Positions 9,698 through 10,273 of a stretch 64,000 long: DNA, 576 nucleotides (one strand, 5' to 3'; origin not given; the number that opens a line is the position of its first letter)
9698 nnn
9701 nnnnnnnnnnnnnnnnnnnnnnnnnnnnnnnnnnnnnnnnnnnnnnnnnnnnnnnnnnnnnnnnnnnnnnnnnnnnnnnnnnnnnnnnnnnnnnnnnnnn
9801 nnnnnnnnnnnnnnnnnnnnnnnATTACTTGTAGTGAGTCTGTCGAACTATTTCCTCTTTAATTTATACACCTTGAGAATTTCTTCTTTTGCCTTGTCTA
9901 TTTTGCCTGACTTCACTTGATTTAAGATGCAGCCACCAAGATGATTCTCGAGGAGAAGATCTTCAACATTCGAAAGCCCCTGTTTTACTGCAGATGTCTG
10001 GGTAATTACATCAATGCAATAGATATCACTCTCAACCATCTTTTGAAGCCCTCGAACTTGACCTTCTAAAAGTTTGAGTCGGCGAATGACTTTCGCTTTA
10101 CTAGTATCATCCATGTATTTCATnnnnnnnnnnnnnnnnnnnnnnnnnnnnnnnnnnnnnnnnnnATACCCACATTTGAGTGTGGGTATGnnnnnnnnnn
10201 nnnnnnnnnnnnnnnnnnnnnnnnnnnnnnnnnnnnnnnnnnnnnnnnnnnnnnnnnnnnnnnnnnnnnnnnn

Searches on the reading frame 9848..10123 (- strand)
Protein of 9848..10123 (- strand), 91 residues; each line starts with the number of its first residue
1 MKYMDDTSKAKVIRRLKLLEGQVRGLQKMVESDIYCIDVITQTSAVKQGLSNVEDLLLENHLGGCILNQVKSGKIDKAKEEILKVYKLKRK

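Call 17: search_protein_families(library=pfam, proteins=[window:9848-10123:-])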
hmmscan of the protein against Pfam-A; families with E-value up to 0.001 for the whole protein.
window:9848-10123:- (91 aa): 1 family
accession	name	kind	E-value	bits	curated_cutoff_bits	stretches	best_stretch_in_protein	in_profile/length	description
PF02583.22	Trns_repr_metal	-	6.4e-23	81.4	22.8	1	9-85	2-75/78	Metal-sensitive transcriptional repressor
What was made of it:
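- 9848..10123 (-): csoR1, 91 aa. It carries Cys36-His61-Cys65, Tyr35 and Glu81, plus the equivalents of the S. lividans DNA-binding residues R57 and Q81 (Arg15 and Gln42). Pfam PF02583, 6e-23 (call 17).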

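Call 21: find_encoding_contigs(protein=window:9848-10123:-, flank=3000, max_places=10)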
Protein window:9848-10123:- (91 aa): 1 contig read that carries it; 1 place shown.
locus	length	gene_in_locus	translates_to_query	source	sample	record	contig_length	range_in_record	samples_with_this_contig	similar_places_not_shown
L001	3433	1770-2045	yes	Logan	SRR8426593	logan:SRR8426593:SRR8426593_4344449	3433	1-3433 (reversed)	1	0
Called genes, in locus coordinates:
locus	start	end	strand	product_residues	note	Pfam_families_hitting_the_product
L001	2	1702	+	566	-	?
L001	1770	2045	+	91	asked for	PF02583:Trns_repr_metal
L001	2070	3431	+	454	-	?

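Call 23: find_homologous_proteins(query=window:9848-10123:-, max_evalue=1e-10)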
Query window:9848-10123:- (91 aa): 6610 proteins with E <= 1e-10 among 6657 candidates; the best 120 are listed.
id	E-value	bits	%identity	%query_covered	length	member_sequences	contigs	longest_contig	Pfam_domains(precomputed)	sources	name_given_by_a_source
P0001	1.2e-49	184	100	100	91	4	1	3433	PF02583.23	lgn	-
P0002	8.2e-48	178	97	100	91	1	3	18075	PF02583.23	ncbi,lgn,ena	-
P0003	8.0e-47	175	92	100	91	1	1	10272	PF02583.23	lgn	-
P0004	1.8e-46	174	93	100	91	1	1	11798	PF02583.23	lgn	-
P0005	4.0e-46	172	92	100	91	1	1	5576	PF02583.23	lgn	-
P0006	1.5e-45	171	91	100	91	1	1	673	PF02583.23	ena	-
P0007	2.0e-45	170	91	100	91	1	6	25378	PF02583.23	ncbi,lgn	-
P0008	3.0e-45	170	91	100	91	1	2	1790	PF02583.23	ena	-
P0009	3.2e-45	170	92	100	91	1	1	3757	PF02583.23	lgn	-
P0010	3.6e-45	169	92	100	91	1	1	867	PF02583.23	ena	-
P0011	9.6e-45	168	90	100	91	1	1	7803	PF02583.23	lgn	-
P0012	1.1e-44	168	91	100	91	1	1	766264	PF02583.23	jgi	jgi:CsoR family transcriptional regulator, copper-sensing transcriptional repressor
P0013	1.9e-44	167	89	100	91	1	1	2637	PF02583.23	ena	-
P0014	2.3e-44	167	88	100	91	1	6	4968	PF02583.23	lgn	-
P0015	2.3e-44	167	90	100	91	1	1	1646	PF02583.23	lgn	-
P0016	2.8e-44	167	90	100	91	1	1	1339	PF02583.23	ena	-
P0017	2.9e-44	167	90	100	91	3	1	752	PF02583.23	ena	-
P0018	3.6e-44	166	90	100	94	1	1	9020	PF02583.23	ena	-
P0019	4.0e-44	166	89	100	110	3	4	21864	PF02583.23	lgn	-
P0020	4.1e-44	166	89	100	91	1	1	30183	PF02583.23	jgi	jgi:DNA-binding FrmR family transcriptional regulator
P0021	4.4e-44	166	90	100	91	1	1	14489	PF02583.23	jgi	-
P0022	4.4e-44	166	89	100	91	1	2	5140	PF02583.23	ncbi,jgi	-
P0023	7.3e-44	165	89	100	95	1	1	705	PF02583.23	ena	-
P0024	7.7e-44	165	88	100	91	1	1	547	PF02583.23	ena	-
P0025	8.5e-44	165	88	100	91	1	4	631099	PF02583.23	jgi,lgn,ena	-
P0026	8.6e-44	165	87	100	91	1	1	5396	PF02583.23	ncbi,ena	-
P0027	9.5e-44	165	88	100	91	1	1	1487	PF02583.23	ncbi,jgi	jgi:DNA-binding FrmR family transcriptional regulator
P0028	1.2e-43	165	87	100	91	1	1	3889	PF02583.23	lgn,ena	-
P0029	1.2e-43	165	86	100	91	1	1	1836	PF02583.23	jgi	-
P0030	1.3e-43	164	87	100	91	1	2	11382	PF02583.23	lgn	-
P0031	1.5e-43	164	88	100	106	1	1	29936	PF02583.23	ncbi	-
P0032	1.7e-43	164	87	100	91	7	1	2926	PF02583.23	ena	-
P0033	1.7e-43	164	87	100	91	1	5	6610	PF02583.23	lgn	-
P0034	1.9e-43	164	89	100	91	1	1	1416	PF02583.23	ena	-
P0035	1.9e-43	164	87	100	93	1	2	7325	PF02583.23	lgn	-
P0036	1.9e-43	164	86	100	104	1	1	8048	PF02583.23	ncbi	-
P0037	1.9e-43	164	88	100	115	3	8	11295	PF02583.23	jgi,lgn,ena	-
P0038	2.0e-43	164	88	100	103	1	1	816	PF02583.23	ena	-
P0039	2.0e-43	164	88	100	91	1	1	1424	PF02583.23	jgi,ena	-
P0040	2.1e-43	164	89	100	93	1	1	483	PF02583.23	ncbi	-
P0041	2.2e-43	164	87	100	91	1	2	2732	PF02583.23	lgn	-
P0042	2.6e-43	164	87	100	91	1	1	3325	PF02583.23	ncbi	-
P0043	2.6e-43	164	92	97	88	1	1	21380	PF02583.23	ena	-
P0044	3.1e-43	163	87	100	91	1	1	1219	PF02583.23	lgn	-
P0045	3.3e-43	163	85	100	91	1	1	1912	PF02583.23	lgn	-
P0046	3.3e-43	163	86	100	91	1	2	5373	PF02583.23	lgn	-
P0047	3.4e-43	163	85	100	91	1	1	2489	PF02583.23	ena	-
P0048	3.7e-43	163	87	100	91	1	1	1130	PF02583.23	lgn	-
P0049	3.8e-43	163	87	100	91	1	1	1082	PF02583.23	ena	-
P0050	4.0e-43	163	87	100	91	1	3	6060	PF02583.23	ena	-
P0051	4.0e-43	163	84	100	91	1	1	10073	PF02583.23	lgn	-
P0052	4.5e-43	163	86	100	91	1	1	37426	PF02583.23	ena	-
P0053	4.9e-43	163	86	100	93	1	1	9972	PF02583.23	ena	-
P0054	5.1e-43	163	90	100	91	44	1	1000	PF02583.23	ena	-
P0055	5.3e-43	163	88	100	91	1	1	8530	PF02583.23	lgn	-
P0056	6.4e-43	162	84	100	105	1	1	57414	PF02583.23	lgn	-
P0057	6.7e-43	162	87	100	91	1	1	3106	PF02583.23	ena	-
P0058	7.8e-43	162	86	100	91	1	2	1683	PF02583.23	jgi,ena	-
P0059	7.9e-43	162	85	100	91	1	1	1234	PF02583.23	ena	-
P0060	8.5e-43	162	85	100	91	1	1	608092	PF02583.23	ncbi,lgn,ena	-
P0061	8.7e-43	162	84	100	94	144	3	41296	PF02583.23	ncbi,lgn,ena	ncbi:MAG: metal-sensitive transcriptional regulator [Minisyncoccota bacterium]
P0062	9.0e-43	162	86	100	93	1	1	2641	PF02583.23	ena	-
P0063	9.1e-43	162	84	100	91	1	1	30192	PF02583.23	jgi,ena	-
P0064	9.3e-43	162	86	100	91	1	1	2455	PF02583.23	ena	-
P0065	9.4e-43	162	86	100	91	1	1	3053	PF02583.23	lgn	-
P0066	9.5e-43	162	87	100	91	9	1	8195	PF02583.23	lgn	-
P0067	9.9e-43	162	84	100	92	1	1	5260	PF02583.23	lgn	-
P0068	1.0e-42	162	87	100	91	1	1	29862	PF02583.23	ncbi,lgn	-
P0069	1.2e-42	161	85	100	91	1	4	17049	PF02583.23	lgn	-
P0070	1.2e-42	161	86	100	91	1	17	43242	PF02583.23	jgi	jgi:DNA-binding FrmR family transcriptional regulator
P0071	1.2e-42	161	86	100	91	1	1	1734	PF02583.23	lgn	-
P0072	1.2e-42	161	84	100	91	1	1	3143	PF02583.23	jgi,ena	jgi:DNA-binding FrmR family transcriptional regulator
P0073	1.3e-42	161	85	100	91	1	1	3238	PF02583.23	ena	-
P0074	1.3e-42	161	85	100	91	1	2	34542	PF02583.23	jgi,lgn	-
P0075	1.3e-42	161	86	100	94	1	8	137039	PF02583.23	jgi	jgi:DNA-binding FrmR family transcriptional regulator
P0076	1.4e-42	161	86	100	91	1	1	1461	PF02583.23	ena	-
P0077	1.6e-42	161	87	100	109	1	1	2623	PF02583.23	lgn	-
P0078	1.6e-42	161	86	100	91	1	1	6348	PF02583.23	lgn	-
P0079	1.7e-42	161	85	100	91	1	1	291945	PF02583.23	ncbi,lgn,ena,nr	ncbi:MAG: hypothetical protein Greene07147_83 [Parcubacteria group bacterium Greene0714_7]|nr:MAG: h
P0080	1.7e-42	161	87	100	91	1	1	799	PF02583.23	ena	-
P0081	1.8e-42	161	85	100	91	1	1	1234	PF02583.23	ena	-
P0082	1.9e-42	161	86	100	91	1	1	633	PF02583.23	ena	-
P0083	2.0e-42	161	86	100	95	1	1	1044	PF02583.23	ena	-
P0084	2.0e-42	161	82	100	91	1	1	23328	PF02583.23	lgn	-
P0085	2.0e-42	161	89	100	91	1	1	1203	PF02583.23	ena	-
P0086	2.1e-42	161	86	100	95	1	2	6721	PF02583.23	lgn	-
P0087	2.2e-42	161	85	100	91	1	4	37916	PF02583.23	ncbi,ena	ncbi:MAG: metal-sensitive transcriptional regulator [Patescibacteria group bacterium]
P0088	2.4e-42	160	84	100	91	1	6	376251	PF02583.23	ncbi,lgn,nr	ncbi:metal-sensitive transcriptional regulator [Patescibacteria group bacterium]|nr:metal-sensitive 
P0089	2.4e-42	160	92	97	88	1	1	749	PF02583.23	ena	-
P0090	2.6e-42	160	86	100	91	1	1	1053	PF02583.23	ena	-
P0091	2.7e-42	160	84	100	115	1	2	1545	PF02583.23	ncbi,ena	-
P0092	2.9e-42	160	86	100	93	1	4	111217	PF02583.23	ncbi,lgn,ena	-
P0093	2.9e-42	160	85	100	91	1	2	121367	PF02583.23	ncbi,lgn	-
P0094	3.1e-42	160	87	100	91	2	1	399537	PF02583.23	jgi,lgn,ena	-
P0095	3.2e-42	160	84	100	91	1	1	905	PF02583.23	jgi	-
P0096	3.3e-42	160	87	100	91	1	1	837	PF02583.23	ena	-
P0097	3.3e-42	160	90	97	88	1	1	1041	PF02583.23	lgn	-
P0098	3.5e-42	160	85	100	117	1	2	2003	PF02583.23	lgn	-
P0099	3.5e-42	160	87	100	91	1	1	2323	PF02583.23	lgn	-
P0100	3.5e-42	160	85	100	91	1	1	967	PF02583.23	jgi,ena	-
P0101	4.0e-42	160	82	100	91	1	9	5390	PF02583.23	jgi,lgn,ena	jgi:DNA-binding FrmR family transcriptional regulator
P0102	4.5e-42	160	89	100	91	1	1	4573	PF02583.23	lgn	-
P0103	4.6e-42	160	82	100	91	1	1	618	PF02583.23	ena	-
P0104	4.9e-42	159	90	97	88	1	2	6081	PF02583.23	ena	-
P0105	5.0e-42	159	82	100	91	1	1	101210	PF02583.23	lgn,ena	-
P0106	5.0e-42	159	84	100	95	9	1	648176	PF02583.23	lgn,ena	-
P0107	5.0e-42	159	82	100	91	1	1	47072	PF02583.23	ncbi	-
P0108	5.5e-42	159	87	100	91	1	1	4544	PF02583.23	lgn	-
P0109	5.6e-42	159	84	100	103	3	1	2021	PF02583.23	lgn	-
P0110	5.8e-42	159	85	100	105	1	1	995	PF02583.23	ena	-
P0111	5.9e-42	159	85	100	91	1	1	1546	PF02583.23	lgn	-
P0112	6.1e-42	159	85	100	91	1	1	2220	PF02583.23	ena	-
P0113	6.3e-42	159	82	100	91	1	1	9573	PF02583.23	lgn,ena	-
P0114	6.4e-42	159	82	100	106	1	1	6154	PF02583.23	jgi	-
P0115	6.5e-42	159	85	100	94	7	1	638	PF02583.23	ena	-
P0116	6.9e-42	159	86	100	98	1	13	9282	PF02583.23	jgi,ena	-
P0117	7.1e-42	159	81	100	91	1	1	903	PF02583.23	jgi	jgi:DNA-binding FrmR family transcriptional regulator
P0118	7.4e-42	159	86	100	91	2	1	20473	PF02583.23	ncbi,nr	ncbi:MAG: metal-sensitive transcriptional regulator [bacterium]|nr:metal-sensitive transcriptional r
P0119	7.8e-42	159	86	100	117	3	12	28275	PF02583.23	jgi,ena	-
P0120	8.1e-42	159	82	100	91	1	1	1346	PF02583.23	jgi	-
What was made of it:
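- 10121..10123 (-): csoR1 ATG start codon. It lies 7 nt after the -10 and is the inferred transcription start, giving a leaderless mRNA. Most homologues are 91 aa (call 23).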

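Call 25: find_related_loci(query=window:9848-10123:-, collection=genome_contigs, flank=4000)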
Query window:9848-10123:- (91 aa) in genome_contigs; peptide patterns used: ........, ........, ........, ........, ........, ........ (x = any residue, [..] = any of these).
599 stretches matched a pattern (row limit reached: there are more); 544 encode a relative of the query (tblastn E <= 1e-3); the best 80 are kept; 80 distinct loci.
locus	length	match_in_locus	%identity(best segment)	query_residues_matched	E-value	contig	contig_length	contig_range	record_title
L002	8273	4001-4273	86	1-91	5e-50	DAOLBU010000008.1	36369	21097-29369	MAG TPA_asm: Candidatus Paceibacterota bacterium isolate AMR_MDS_0110 NODE_441_length_36369_cov_4.397588, whole genome s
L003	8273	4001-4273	88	1-91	4e-50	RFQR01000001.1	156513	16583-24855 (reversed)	MAG: bacterium isolate WB4_3_0878 contig_100_0, whole genome shotgun sequence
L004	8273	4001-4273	87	1-91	1e-49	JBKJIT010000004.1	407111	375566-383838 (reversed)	MAG: Candidatus Paceibacteria bacterium isolate ant_bin.173 S1Ck117_3081329_flag_0_multi_13.9997_len_407111, whole genom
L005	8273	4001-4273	86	1-91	7e-50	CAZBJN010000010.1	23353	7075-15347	MAG TPA_asm: uncultured Candidatus Saccharibacteria bacterium isolate SRP062349_co2_256 genome assembly, contig: NODE_11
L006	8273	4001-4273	86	1-91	9e-50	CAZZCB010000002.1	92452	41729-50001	MAG TPA_asm: uncultured Candidatus Saccharibacteria bacterium isolate SRP329715_co2_21 genome assembly, contig: NODE_507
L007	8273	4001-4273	85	1-91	4e-49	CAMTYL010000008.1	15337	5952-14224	MAG: uncultured bacterium isolate G04_MAG_00032 genome assembly, contig: G04_MAG_00032_000000000009, whole genome shotgu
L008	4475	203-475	85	1-91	5e-49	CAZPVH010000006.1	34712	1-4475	MAG TPA_asm: uncultured Candidatus Saccharibacteria bacterium isolate SRP342105_co1_16 genome assembly, contig: NODE_158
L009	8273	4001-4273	85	1-91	5e-49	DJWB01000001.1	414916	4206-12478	MAG TPA_asm: Patescibacteria group bacterium UBA6241 UBA6241_contig_4350, whole genome shotgun sequence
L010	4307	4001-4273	85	1-91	3e-49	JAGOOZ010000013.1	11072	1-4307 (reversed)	MAG: Candidatus Paceibacterota bacterium isolate Gw_Bodden_bin_209 Gw_Bodden_8242_length_11072_cov_7.280676, whole genom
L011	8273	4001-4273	87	1-91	3e-49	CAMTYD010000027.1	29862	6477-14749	MAG: uncultured Parcubacteria group bacterium isolate G02_MAG_00011 genome assembly, contig: G02_MAG_00011_000000000022,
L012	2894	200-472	84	1-91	3e-49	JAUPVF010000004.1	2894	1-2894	MAG: Patescibacteria group bacterium isolate erpe_2018_sw_27hr_WHONDRS-SW48-000094_B_bin.11 scaffold_26557, whole genome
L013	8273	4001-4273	85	1-91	1e-48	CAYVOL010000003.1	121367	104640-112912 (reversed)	MAG TPA_asm: uncultured Candidatus Saccharibacteria bacterium isolate SRP093762_co1_174 genome assembly, contig: NODE_86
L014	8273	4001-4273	85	1-91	1e-48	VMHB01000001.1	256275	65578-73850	MAG: Parcubacteria group bacterium Greene0714_7 Greene07147_scaffold_73, whole genome shotgun sequence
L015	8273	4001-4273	84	1-91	1e-48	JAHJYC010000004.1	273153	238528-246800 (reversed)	MAG: Patescibacteria group bacterium isolate UMS_A.mb.28 UMS_A.mb.28_k119_387276, whole genome shotgun sequence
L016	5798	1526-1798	85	1-91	1e-48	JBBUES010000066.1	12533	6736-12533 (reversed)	MAG: Patescibacteria group bacterium isolate H43-bin022_1 H43_bin022_1_000000000066, whole genome shotgun sequence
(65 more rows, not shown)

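Call 29: find_encoding_contigs(protein=P0002, flank=4000, max_places=4)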
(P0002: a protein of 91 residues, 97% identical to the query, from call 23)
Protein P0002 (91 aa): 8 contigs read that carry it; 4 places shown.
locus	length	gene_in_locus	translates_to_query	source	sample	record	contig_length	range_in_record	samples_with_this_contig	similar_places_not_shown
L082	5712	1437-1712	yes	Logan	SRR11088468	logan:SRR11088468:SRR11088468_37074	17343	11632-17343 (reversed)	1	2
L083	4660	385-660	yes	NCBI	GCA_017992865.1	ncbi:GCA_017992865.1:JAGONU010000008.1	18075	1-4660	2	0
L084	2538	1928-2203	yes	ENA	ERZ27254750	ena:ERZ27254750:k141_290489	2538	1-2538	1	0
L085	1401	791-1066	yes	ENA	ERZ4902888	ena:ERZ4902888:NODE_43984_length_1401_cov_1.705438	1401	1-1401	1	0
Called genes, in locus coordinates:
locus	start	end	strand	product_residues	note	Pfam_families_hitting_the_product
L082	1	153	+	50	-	?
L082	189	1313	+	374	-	PF02784:Orn_Arg_deC_N, PF00278:Orn_DAP_Arg_deC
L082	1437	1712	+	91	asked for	PF02583:Trns_repr_metal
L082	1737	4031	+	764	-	PF00403:HMA, PF00122:E1-E2_ATPase, PF00702:Hydrolase, PF12710:HAD (faint), PF08282:Hydrolase_3 (faint)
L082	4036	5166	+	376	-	PF10282:Lactonase (faint), PF22494:choice_anch_I (faint), PF01731:Arylesterase (faint), PF21783:YNCE (weak)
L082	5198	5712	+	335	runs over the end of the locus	PF00403:HMA, PF13386:DsbD_2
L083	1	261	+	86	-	PF00278:Orn_DAP_Arg_deC (weak)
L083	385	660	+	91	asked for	PF02583:Trns_repr_metal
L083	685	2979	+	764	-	PF00403:HMA, PF00122:E1-E2_ATPase, PF00702:Hydrolase, PF12710:HAD (faint), PF08282:Hydrolase_3 (faint)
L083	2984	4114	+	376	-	PF10282:Lactonase (faint), PF22494:choice_anch_I (faint), PF01731:Arylesterase (faint), PF21783:YNCE (weak)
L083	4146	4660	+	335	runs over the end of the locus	PF00403:HMA, PF13386:DsbD_2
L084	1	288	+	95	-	?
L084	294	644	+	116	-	PF03013:Pyr_excise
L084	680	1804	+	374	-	PF02784:Orn_Arg_deC_N, PF00278:Orn_DAP_Arg_deC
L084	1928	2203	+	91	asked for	PF02583:Trns_repr_metal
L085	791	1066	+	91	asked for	PF02583:Trns_repr_metal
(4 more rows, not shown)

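Call 30: find_encoding_contigs(protein=P0003, flank=4000, max_places=3)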
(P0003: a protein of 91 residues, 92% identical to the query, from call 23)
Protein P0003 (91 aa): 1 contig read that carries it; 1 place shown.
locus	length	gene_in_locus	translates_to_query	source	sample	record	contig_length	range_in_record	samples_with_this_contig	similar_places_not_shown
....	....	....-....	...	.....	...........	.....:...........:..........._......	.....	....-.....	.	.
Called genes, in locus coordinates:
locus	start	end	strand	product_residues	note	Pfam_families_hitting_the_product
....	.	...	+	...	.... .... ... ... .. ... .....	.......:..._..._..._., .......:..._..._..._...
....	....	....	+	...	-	-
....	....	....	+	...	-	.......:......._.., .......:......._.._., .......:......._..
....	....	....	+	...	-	-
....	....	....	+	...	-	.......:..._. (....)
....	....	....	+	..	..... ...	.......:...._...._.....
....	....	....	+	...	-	?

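Call 31: find_encoding_contigs(protein=P0004, flank=4000, max_places=3)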
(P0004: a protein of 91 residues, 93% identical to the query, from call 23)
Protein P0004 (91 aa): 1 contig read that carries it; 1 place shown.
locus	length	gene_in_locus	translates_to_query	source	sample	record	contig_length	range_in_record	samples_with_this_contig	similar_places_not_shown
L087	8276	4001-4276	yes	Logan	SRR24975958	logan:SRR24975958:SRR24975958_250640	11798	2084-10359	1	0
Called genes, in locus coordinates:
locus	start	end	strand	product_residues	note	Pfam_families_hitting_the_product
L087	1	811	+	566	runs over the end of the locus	PF25967:RND-MFP_C (weak), PF25975:CzcB_C (faint), PF25989:YknX_C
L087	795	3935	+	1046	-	PF00873:ACR_tran, PF02355:SecD_SecF_C (faint)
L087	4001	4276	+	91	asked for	PF02583:Trns_repr_metal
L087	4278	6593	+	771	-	PF00403:HMA, PF08282:Hydrolase_3 (faint), PF00122:E1-E2_ATPase, PF00702:Hydrolase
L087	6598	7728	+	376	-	PF10282:Lactonase (faint), PF22494:choice_anch_I (faint), PF01731:Arylesterase (faint), PF21783:YNCE (weak)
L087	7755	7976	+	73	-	-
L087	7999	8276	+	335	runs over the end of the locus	PF00403:HMA, PF13386:DsbD_2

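Call 53: search_protein_families(library=ncbifam, proteins=[window:9848-10123:-], max_evalue=0.00001)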
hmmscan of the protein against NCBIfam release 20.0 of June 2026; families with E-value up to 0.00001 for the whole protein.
window:9848-10123:- (91 aa): 3 families
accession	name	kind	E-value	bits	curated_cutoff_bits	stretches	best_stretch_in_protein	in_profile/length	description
NF052430.1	repress_RicR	exception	2.7e-19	69.6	175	1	8-79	7-77/93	copper-sensing transcriptional repressor RicR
NF011613.0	PRK15039.1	equivalog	6.3e-06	26.8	138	1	9-86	8-85/90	Ni(II)/Co(II)-binding transcriptional repressor RcnR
NF008464.0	PRK11352.1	equivalog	9.5e-06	25.9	133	0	8-65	7-64/91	formaldehyde-responsive transcriptional repressor FrmR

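Call 58: search_solved_structures(query=window:9848-10123:-, max_evalue=0.00001, show_alignments=2)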
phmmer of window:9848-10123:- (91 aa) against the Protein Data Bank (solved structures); distinct sequences matched with E-value up to 0.00001: 8.
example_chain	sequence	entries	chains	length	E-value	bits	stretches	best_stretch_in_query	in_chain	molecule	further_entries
4m1p_A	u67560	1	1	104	4.4e-16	62.4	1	11-87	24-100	Copper-sensitive operon repressor (CsoR)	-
4adz_A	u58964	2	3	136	6.7e-16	61.8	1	8-84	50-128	CSOR | COPPER SENSITIVE OPERON REPRESSOR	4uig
2hh7_A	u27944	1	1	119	1.3e-12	51.4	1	9-87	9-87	Hypothetical protein CsoR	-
7mq1_A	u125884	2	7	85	6.8e-12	49.1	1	9-91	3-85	Copper-sensing transcriptional repressor csoR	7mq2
7mq3_A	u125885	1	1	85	1.8e-11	47.7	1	9-91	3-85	Copper-sensing transcriptional repressor csoR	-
5fmn_A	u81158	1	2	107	2.4e-10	44.1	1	8-82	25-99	INRS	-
3aai_A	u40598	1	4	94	1.9e-08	38.1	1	4-87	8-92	Copper homeostasis operon regulatory protein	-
6ahx_A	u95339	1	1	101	2.2e-08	37.9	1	9-86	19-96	Putative cytosolic protein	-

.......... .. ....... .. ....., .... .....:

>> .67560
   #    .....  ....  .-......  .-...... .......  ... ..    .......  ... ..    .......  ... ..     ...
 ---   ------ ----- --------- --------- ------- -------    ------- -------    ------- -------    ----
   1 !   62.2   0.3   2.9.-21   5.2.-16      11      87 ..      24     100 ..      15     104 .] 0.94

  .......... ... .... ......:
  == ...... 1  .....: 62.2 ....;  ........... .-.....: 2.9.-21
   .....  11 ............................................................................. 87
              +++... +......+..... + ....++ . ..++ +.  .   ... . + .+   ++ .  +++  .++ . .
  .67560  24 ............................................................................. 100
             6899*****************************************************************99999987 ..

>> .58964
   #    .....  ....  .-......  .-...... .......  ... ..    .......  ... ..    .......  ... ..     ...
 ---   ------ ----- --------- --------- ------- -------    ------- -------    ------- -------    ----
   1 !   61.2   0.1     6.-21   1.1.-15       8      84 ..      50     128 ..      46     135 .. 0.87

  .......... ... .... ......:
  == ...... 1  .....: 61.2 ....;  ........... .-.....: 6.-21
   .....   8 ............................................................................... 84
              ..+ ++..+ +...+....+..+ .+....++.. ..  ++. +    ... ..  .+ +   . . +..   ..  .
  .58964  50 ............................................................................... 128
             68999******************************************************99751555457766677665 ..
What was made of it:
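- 9848..10123 (-): Alignment to the 4M1P and 4ADZ CsoR structures (call 58).
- It aligns to the CsoR structures 4M1P, 4ADZ and 2HH7 with the Cys-His-Cys ligands and the R57/Q81 equivalents present (call 58).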
